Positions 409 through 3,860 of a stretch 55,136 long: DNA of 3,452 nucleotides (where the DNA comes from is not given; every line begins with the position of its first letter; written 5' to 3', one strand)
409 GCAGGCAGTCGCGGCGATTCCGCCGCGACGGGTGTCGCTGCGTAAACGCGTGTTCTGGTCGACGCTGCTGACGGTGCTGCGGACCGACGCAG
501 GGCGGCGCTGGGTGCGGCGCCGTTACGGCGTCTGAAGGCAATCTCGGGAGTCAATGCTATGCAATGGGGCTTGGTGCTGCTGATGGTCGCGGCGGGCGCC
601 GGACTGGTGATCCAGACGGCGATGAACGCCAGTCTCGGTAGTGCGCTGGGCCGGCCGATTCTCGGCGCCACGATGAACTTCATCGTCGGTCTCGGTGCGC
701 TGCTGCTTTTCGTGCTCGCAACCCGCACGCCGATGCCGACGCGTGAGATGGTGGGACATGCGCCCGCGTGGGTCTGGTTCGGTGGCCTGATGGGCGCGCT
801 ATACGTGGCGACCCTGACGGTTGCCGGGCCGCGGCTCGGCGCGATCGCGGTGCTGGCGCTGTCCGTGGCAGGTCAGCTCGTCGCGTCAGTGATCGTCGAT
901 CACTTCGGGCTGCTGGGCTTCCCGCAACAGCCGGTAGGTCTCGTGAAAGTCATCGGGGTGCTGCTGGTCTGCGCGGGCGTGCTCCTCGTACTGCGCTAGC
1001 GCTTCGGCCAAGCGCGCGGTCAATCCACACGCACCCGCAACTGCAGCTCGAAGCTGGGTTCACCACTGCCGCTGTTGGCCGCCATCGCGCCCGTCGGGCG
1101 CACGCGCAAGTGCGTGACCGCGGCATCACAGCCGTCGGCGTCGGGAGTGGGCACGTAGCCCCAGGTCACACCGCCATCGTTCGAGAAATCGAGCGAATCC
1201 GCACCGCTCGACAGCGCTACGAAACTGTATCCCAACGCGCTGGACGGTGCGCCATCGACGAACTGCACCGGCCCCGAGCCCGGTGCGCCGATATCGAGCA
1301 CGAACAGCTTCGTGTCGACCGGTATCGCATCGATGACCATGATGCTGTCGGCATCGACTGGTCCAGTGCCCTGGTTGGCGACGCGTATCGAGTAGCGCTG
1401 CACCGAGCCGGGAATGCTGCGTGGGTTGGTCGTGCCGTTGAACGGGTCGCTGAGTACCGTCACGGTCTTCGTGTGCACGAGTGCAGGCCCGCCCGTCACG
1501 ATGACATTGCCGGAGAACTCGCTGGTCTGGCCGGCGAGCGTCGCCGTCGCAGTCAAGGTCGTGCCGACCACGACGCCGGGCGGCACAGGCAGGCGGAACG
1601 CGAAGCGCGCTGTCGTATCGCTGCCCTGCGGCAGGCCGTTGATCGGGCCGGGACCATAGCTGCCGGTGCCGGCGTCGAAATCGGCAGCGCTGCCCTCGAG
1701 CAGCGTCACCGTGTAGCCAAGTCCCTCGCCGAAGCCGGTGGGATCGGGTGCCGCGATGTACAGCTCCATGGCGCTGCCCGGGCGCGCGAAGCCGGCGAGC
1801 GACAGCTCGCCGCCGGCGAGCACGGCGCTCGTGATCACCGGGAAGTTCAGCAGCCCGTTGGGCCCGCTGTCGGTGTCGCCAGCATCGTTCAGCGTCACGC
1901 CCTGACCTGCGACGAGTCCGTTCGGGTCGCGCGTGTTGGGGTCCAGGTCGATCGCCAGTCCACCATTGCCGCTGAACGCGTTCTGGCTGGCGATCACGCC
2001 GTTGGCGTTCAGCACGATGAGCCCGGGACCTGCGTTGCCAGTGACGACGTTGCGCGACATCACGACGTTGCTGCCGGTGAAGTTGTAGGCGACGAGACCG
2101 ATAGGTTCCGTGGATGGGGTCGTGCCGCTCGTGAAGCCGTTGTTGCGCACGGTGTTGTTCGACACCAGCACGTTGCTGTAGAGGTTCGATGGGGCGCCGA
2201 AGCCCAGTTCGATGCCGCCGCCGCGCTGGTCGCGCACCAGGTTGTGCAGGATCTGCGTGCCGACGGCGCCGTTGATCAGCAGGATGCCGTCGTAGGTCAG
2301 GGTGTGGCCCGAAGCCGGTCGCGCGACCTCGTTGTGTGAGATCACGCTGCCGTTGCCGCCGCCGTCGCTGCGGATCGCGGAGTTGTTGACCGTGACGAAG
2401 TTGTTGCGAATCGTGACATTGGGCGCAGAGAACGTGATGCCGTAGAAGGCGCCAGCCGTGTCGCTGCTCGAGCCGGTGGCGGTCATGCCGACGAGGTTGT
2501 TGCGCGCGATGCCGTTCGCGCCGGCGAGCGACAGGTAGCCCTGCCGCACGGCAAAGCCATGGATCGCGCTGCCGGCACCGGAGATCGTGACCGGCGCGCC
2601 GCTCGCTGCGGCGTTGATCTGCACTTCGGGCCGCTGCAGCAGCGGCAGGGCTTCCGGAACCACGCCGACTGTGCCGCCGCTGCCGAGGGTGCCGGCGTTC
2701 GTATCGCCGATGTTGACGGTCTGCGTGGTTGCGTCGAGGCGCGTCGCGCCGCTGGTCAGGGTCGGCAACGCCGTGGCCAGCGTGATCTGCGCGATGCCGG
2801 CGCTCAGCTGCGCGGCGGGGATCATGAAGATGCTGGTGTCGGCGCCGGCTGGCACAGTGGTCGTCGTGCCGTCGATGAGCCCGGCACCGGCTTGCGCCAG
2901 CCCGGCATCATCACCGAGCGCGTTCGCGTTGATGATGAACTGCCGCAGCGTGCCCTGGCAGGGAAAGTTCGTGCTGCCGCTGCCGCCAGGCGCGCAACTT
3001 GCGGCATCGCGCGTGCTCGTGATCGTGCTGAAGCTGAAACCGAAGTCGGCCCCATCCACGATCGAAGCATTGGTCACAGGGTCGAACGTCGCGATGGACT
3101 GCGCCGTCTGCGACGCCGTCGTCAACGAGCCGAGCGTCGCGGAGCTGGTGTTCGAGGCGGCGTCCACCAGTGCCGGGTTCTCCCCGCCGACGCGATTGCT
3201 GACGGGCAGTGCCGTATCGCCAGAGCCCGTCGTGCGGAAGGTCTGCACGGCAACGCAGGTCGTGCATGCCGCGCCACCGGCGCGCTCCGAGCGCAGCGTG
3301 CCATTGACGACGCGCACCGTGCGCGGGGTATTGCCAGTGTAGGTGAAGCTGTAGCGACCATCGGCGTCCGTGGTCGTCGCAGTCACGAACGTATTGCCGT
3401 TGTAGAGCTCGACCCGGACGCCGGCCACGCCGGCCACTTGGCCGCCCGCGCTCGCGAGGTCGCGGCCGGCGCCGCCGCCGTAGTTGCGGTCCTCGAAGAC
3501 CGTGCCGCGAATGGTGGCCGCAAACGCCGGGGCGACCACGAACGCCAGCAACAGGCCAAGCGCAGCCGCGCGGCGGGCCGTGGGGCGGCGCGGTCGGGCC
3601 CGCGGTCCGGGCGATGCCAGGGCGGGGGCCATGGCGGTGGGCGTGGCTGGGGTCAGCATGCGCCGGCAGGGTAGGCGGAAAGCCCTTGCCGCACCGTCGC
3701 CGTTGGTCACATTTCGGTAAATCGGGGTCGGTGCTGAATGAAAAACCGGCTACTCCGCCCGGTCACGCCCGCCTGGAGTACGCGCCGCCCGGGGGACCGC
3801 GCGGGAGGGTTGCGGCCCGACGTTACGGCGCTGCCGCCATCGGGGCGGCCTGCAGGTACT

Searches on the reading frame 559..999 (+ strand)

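Call 99: search_protein_families(library=pfam, proteins=[window:559-999:+], max_evalue=0.00001)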
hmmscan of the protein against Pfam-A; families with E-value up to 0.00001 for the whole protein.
window:559-999:+ (146 aa): 1 family
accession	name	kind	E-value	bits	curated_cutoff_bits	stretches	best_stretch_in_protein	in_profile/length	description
PF04657.19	DMT_YdcZ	-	1.2e-37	129.7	24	1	5-143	2-140/140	Putative inner membrane exporter, YdcZ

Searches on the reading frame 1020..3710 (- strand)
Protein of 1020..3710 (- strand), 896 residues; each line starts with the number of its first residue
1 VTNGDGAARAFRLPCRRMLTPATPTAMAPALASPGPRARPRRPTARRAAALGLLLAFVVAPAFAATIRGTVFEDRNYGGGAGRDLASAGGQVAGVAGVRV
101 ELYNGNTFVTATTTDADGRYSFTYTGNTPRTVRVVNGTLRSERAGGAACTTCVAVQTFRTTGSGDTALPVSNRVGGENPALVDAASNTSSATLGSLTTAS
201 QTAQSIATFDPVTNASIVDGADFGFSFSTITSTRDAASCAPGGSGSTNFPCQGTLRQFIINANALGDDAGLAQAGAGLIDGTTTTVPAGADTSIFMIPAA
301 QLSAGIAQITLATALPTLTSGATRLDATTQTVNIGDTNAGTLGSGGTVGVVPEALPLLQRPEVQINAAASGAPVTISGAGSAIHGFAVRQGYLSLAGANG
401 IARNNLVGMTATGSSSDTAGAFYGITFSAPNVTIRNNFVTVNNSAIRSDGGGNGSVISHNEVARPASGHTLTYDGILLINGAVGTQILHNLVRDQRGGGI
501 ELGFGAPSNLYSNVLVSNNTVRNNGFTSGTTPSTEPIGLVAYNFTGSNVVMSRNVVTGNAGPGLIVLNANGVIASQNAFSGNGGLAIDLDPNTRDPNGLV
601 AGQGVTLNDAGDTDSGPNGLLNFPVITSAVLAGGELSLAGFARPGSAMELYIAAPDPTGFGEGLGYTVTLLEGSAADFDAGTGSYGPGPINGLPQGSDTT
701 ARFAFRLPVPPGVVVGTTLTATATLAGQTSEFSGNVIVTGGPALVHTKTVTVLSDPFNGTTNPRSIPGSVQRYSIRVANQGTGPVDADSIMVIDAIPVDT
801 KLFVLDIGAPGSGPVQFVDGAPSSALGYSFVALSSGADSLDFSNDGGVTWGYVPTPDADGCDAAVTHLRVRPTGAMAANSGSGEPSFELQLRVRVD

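Call 98: search_protein_families(library=pfam, proteins=[window:1020-3710:-], max_evalue=0.00001)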
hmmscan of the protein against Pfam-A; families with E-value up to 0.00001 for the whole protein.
window:1020-3710:- (896 aa): 2 families
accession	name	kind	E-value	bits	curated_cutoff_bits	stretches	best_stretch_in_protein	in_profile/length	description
PF13229.12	Beta_helix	-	3.7e-08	33.6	25.9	1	431-587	9-142/158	Right handed beta helix region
PF17210.9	SdrD_B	-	2.7e-06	28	29.7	0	70-132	6-62/112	SdrD B-like domain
